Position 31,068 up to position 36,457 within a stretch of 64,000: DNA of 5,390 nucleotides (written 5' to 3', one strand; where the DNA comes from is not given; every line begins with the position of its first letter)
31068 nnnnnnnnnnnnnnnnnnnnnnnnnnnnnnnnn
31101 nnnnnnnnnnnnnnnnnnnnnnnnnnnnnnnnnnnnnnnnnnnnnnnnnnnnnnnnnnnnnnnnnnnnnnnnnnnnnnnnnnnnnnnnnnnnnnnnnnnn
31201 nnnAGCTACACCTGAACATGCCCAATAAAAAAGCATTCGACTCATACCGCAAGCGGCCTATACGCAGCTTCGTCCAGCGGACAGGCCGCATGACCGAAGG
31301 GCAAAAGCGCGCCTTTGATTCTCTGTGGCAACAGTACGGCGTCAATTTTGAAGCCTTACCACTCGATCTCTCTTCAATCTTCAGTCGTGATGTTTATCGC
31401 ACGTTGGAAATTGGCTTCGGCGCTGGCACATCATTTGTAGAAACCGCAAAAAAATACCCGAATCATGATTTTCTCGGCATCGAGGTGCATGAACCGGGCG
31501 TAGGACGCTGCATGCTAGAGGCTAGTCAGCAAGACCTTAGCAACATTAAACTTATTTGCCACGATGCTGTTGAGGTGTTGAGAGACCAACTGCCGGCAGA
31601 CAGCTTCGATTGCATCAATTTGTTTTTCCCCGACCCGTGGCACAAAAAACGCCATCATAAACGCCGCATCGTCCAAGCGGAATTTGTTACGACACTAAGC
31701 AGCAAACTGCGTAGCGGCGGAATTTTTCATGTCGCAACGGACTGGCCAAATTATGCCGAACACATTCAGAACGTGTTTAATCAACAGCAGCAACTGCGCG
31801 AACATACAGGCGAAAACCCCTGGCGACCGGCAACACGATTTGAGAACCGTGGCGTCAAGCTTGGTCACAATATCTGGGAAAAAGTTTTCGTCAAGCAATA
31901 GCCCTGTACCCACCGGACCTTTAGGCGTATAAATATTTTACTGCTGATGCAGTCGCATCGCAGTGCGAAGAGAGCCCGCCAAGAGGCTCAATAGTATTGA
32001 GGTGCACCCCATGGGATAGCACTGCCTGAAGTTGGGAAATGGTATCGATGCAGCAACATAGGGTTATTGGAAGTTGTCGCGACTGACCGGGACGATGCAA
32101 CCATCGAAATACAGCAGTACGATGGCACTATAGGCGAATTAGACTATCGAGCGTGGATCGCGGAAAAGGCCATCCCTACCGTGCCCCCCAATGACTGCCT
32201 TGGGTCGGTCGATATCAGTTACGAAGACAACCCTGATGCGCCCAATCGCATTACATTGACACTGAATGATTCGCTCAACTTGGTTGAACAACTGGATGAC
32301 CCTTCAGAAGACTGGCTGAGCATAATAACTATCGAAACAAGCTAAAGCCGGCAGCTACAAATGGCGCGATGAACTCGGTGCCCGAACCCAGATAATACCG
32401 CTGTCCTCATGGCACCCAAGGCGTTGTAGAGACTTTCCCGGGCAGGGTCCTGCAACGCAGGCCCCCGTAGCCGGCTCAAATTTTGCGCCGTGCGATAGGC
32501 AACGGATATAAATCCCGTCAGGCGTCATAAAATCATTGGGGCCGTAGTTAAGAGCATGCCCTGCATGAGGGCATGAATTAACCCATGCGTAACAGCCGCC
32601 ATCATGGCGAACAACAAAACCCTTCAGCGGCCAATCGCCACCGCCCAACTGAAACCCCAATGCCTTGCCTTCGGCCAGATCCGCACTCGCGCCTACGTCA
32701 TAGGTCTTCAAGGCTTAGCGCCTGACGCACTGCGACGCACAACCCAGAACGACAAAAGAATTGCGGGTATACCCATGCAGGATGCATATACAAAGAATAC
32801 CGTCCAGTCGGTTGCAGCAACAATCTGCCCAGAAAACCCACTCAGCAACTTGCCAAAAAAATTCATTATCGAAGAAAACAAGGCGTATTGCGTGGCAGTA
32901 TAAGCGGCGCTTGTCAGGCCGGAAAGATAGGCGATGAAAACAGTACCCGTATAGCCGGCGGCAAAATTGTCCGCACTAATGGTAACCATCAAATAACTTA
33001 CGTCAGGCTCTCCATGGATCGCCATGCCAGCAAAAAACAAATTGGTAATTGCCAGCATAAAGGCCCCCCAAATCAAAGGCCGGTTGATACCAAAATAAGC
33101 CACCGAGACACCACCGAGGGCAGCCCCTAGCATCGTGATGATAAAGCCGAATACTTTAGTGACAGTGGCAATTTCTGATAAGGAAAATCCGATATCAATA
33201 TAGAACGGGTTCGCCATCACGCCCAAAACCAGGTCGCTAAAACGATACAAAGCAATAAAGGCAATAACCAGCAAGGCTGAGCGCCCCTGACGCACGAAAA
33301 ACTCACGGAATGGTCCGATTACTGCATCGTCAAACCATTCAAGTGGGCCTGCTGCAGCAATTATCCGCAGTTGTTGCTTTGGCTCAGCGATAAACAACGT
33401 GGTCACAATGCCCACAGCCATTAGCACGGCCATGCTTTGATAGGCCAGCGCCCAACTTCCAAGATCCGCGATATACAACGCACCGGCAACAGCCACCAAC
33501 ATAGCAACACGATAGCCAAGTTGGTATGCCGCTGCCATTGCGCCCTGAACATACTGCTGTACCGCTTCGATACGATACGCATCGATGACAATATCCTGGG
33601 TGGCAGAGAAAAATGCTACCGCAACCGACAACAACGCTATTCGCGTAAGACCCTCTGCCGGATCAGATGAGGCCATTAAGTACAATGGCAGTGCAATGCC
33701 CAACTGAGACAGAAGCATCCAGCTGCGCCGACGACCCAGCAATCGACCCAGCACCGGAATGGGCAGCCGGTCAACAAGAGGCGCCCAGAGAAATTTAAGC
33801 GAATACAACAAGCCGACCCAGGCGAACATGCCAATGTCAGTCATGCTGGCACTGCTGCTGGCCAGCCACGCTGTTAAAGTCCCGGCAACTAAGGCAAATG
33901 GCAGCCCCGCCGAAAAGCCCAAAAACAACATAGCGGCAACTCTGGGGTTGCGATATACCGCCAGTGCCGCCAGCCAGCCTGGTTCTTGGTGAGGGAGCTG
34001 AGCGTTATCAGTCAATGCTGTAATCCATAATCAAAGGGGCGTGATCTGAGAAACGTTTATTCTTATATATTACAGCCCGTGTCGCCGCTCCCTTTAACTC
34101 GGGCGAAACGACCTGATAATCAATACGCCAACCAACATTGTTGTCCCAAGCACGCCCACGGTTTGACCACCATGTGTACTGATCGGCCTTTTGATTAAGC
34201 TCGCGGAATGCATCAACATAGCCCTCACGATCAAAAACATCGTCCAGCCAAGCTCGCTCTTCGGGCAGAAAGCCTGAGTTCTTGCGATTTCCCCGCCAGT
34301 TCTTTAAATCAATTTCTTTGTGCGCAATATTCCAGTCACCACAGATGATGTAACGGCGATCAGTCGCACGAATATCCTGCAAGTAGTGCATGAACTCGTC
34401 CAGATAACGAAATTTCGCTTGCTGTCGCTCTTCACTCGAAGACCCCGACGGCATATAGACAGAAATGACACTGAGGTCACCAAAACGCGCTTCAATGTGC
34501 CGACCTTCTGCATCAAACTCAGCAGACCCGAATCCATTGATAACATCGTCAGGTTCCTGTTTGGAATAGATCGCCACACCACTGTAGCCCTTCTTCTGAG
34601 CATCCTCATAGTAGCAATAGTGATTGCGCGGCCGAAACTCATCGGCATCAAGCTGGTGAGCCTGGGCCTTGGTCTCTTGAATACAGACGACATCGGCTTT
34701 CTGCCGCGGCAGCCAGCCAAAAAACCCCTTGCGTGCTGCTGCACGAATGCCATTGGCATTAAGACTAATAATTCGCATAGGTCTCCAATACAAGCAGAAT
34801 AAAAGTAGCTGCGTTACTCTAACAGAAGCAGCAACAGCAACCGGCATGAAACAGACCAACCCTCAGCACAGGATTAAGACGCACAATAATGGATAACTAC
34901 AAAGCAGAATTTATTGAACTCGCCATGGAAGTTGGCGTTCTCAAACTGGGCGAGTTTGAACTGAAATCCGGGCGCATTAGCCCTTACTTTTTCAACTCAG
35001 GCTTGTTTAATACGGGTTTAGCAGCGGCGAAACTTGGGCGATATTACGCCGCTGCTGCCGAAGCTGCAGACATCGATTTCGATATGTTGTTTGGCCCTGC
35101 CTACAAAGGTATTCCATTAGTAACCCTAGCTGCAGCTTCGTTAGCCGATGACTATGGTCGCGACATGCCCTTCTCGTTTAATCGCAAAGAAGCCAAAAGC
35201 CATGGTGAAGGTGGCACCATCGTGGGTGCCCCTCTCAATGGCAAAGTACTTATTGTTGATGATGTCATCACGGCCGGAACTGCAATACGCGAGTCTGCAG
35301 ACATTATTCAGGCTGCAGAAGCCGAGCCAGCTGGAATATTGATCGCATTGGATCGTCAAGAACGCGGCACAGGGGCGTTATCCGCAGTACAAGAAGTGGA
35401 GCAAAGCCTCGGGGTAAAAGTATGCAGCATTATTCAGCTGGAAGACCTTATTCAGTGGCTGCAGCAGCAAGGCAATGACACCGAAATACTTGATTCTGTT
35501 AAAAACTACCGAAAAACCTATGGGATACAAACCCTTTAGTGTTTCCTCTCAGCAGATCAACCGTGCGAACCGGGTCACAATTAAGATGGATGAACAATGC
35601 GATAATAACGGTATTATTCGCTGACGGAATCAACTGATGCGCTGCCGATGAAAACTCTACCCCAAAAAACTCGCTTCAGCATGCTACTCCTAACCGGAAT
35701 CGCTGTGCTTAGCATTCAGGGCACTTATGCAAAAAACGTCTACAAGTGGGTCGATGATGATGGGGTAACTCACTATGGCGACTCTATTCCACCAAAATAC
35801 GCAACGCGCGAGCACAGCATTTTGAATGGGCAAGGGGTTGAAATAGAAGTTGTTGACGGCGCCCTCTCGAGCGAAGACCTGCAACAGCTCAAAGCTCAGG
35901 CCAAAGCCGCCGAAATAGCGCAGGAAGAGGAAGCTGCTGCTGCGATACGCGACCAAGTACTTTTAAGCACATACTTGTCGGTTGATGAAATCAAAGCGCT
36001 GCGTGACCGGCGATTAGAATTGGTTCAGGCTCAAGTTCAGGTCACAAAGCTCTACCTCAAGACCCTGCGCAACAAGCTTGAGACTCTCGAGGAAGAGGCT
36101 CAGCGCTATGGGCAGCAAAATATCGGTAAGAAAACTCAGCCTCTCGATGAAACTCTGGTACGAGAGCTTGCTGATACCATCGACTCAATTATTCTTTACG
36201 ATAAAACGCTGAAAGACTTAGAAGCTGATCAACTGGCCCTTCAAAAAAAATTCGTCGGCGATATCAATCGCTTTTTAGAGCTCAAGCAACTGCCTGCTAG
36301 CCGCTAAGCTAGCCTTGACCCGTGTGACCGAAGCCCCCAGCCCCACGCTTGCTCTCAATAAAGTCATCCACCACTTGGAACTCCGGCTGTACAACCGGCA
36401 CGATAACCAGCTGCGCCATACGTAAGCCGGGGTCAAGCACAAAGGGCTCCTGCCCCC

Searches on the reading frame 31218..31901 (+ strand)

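Call 50: search_protein_families(library=pfam, proteins=[window:31218-31901:+], max_evalue=0.00001)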
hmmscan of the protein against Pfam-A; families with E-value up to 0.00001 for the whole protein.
window:31218-31901:+ (227 aa): 3 families
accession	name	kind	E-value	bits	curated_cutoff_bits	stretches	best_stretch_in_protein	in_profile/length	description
PF02390.23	Methyltransf_4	-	4.2e-51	173.3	24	1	62-221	5-172/173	Putative methyltransferase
PF13649.12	Methyltransf_25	-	1.7e-06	29.1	27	1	63-142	2-76/97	Methyltransferase domain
PF13847.12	Methyltransf_31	-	8.8e-06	25.9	27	0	60-188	5-127/145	Methyltransferase domain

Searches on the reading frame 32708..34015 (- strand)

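Call 50: search_protein_families(library=pfam, proteins=[window:32708-34015:-], max_evalue=0.00001)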
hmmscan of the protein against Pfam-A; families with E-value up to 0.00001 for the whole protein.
window:32708-34015:- (435 aa): 2 families
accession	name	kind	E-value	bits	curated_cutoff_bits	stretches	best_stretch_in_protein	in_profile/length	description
PF07690.21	MFS_1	-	2.5e-14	53.4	33.4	1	30-386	2-341/347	Major Facilitator Superfamily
PF13000.13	Acatn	-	3.8e-08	32.8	23.7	1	30-115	6-89/546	Acetyl-coenzyme A transporter 1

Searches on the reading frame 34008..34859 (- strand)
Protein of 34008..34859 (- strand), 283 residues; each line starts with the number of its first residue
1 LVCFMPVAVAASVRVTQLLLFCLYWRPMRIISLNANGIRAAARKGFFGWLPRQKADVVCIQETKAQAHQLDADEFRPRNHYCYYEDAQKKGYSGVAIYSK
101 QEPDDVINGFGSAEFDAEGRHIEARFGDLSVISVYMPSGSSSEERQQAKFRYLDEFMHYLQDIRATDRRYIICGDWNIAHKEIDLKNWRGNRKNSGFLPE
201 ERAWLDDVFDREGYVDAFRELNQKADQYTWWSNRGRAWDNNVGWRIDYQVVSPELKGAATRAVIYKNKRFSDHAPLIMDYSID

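Call 50: search_protein_families(library=pfam, proteins=[window:34008-34859:-], max_evalue=0.00001)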
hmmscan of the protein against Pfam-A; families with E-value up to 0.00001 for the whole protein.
window:34008-34859:- (283 aa): 1 family
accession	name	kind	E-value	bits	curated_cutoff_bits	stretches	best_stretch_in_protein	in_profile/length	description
PF03372.29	Exo_endo_phos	-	9.2e-33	114.2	24.5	1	32-273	2-225/225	Endonuclease/Exonuclease/phosphatase family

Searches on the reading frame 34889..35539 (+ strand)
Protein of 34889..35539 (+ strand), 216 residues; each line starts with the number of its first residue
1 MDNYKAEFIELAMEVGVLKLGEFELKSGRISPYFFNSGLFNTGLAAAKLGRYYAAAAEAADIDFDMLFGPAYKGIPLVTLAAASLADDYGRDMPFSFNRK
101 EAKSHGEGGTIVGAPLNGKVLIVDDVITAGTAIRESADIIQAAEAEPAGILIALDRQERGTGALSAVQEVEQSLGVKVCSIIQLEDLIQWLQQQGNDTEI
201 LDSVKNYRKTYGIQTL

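Call 50: search_protein_families(library=pfam, proteins=[window:34889-35539:+], max_evalue=0.00001)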
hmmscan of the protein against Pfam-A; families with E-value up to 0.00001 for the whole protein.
window:34889-35539:+ (216 aa): 1 family
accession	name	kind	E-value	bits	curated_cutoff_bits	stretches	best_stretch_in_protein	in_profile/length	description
PF00156.33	Pribosyltran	-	1.7e-10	40.9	26.3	1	46-159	12-129/158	Phosphoribosyl transferase domain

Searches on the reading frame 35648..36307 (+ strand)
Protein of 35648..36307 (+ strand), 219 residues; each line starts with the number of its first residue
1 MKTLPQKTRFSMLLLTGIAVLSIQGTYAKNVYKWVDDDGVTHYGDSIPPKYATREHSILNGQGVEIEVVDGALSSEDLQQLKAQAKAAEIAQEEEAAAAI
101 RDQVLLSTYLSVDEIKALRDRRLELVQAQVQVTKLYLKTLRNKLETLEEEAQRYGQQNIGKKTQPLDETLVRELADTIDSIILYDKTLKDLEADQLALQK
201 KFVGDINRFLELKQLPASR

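Call 50: search_protein_families(library=pfam, proteins=[window:35648-36307:+], max_evalue=0.00001)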
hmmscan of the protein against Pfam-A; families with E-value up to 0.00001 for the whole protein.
window:35648-36307:+ (219 aa): 1 family
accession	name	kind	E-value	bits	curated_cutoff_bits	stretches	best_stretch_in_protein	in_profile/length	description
PF13511.11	DUF4124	-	7e-08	33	22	1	27-50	10-33/56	Domain of unknown function (DUF4124)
